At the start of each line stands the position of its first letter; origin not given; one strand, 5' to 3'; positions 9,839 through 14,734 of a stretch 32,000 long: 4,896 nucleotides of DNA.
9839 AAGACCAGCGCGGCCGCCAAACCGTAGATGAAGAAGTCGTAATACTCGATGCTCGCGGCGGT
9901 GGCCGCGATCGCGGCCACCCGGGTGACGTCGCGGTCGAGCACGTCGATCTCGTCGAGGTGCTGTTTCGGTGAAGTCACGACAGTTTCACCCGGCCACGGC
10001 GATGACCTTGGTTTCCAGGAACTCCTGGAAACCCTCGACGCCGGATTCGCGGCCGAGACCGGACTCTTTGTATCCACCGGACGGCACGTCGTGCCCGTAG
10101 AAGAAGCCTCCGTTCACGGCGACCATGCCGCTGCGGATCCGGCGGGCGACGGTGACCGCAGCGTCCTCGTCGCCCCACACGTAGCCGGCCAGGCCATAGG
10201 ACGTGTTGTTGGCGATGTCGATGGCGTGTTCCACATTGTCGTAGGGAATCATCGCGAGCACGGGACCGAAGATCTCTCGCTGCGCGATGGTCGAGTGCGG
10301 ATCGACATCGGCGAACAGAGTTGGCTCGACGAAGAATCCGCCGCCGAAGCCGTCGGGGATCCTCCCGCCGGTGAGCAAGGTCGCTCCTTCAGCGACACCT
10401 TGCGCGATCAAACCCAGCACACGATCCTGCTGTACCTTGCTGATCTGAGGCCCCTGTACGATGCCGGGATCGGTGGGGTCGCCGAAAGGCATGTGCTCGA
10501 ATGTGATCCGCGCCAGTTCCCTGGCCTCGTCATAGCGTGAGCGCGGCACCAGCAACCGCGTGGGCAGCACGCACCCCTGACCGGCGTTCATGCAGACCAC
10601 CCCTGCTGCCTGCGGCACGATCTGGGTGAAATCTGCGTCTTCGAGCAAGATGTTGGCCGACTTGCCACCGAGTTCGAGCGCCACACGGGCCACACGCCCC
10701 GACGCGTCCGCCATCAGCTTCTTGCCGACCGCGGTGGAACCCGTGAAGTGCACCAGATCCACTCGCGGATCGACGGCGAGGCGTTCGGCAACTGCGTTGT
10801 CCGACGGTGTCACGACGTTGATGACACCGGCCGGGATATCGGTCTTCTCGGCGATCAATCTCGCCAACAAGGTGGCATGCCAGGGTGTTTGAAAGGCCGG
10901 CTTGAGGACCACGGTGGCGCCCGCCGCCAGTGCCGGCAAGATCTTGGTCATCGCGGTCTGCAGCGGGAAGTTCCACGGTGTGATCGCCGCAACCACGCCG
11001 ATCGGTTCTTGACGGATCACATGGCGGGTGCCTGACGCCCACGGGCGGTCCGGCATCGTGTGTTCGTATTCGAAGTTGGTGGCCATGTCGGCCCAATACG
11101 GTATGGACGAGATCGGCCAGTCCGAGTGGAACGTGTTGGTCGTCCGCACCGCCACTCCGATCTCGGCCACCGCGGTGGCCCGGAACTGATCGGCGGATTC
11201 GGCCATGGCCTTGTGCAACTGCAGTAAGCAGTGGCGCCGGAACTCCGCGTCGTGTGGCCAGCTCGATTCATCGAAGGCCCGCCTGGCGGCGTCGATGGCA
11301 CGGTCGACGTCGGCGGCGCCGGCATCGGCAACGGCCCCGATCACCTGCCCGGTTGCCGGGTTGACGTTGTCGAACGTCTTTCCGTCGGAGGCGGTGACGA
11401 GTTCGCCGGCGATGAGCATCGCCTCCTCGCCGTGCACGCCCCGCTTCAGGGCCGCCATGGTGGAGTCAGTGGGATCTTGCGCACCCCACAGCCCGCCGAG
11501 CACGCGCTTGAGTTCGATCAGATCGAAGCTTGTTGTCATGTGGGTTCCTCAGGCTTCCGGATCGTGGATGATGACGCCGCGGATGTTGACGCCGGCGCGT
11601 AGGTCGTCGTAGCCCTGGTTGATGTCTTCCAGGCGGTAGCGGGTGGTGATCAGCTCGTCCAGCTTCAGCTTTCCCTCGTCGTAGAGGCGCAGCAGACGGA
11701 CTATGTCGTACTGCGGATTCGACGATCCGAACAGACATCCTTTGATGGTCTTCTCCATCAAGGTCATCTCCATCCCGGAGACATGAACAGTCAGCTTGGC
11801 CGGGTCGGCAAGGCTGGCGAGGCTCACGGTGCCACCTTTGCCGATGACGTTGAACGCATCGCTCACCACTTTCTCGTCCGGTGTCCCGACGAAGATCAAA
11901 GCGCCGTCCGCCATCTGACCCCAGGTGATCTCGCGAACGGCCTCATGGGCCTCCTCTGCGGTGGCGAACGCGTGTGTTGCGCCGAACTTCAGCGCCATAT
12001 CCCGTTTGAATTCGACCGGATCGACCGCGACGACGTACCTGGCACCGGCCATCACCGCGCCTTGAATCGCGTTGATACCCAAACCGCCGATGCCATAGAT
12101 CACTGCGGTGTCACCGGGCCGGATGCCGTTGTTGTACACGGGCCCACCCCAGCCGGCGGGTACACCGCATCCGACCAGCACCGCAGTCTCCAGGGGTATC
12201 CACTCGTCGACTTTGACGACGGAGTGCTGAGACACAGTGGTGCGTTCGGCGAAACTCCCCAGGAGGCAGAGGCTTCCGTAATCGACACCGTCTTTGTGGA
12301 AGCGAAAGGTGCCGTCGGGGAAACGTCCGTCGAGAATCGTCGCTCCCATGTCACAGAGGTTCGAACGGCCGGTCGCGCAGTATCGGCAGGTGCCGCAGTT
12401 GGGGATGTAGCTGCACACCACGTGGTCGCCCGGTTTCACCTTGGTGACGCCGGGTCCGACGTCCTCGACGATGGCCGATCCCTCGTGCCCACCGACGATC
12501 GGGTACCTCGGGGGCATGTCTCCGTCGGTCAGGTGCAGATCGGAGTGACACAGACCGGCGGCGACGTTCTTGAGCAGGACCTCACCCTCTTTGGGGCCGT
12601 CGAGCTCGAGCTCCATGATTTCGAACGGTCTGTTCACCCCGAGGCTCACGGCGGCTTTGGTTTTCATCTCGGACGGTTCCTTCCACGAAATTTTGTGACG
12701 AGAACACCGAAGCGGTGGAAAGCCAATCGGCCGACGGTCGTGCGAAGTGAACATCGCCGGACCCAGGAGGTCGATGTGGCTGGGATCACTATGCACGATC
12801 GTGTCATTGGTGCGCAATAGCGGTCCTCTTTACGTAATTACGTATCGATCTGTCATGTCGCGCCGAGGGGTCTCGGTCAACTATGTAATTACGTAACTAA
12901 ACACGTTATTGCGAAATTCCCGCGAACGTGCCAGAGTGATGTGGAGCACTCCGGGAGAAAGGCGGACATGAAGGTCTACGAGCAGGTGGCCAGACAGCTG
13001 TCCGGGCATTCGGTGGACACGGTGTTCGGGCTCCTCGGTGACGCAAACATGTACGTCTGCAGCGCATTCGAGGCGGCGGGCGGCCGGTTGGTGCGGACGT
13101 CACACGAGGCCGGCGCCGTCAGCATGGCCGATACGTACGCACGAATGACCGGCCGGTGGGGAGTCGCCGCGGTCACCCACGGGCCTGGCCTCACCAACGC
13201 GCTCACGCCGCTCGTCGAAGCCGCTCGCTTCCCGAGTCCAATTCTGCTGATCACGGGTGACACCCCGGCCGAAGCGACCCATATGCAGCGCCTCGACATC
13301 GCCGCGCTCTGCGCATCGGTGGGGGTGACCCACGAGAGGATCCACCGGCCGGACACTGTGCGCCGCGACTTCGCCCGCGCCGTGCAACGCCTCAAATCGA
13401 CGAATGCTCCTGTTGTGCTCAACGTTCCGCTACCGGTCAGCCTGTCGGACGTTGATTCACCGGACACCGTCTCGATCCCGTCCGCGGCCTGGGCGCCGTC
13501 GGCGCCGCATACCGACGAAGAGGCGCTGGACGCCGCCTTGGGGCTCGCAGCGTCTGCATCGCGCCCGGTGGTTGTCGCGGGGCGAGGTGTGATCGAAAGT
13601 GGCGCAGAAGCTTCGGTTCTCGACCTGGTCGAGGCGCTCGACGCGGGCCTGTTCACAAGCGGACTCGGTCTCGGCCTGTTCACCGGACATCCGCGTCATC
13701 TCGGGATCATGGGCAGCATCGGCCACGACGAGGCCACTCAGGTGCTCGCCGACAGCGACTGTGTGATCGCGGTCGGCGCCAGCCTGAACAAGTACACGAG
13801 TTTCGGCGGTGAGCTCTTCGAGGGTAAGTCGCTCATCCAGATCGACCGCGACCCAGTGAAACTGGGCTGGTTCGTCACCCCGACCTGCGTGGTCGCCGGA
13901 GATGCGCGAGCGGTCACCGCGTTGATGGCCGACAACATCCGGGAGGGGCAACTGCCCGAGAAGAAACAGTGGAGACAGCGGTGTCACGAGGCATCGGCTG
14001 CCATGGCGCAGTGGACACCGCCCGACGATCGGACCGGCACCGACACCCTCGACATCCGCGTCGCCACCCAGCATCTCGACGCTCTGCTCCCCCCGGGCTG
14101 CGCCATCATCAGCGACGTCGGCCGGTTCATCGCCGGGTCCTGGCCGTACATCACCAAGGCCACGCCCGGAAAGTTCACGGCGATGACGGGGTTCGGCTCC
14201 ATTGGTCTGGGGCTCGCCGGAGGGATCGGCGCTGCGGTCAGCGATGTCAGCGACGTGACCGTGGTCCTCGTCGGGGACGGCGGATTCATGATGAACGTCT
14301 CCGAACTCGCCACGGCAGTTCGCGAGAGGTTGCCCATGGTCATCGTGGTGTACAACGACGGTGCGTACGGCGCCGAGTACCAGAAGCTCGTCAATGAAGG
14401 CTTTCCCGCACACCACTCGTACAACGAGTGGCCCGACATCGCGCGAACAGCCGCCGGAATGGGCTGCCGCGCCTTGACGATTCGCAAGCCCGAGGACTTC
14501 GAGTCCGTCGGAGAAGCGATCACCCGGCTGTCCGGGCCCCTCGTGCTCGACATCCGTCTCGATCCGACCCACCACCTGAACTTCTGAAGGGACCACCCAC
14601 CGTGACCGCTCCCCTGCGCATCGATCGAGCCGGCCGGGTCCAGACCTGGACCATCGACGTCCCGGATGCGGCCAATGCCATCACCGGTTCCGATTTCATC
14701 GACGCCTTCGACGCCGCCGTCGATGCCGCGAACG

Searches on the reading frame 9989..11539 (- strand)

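Call 38: search_protein_families(library=pfam, proteins=[window:9989-11539:-], max_evalue=0.0001)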
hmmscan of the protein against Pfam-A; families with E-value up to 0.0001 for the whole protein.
window:9989-11539:- (517 aa): 1 family
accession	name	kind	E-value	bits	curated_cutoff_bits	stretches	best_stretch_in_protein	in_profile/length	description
PF00171.27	Aldedh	-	7.5e-142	473.5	23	1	50-513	3-461/461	Aldehyde dehydrogenase family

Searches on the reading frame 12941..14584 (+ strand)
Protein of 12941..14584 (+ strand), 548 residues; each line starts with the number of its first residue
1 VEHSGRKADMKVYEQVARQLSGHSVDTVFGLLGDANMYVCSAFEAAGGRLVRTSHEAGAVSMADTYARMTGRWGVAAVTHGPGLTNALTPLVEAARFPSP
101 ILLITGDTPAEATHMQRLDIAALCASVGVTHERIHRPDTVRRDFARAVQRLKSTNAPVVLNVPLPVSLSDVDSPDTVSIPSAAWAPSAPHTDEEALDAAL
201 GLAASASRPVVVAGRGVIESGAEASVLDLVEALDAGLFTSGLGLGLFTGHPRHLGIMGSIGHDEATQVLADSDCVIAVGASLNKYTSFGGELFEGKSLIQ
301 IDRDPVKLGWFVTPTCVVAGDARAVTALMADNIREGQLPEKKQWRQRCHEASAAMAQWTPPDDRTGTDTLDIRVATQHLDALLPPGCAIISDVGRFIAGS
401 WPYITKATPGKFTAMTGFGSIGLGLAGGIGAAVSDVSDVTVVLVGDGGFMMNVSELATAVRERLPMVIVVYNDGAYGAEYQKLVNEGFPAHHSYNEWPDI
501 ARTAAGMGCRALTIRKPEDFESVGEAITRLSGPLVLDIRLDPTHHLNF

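Call 38: search_protein_families(library=pfam, proteins=[window:12941-14584:+], max_evalue=0.0001)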
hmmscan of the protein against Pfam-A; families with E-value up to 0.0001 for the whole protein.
window:12941-14584:+ (548 aa): 3 families
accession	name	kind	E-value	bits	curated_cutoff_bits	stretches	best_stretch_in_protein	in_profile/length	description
PF02776.23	TPP_enzyme_N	-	8.6e-35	119.5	26.8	1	10-121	1-117/119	Thiamine pyrophosphate enzyme, N-terminal TPP binding domain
PF02775.26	TPP_enzyme_C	-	1.3e-31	109.9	21.9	1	392-538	1-151/151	Thiamine pyrophosphate enzyme, C-terminal TPP binding domain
PF00205.28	TPP_enzyme_M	-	8.7e-26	90.7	30.4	1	197-326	2-134/137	Thiamine pyrophosphate enzyme, central domain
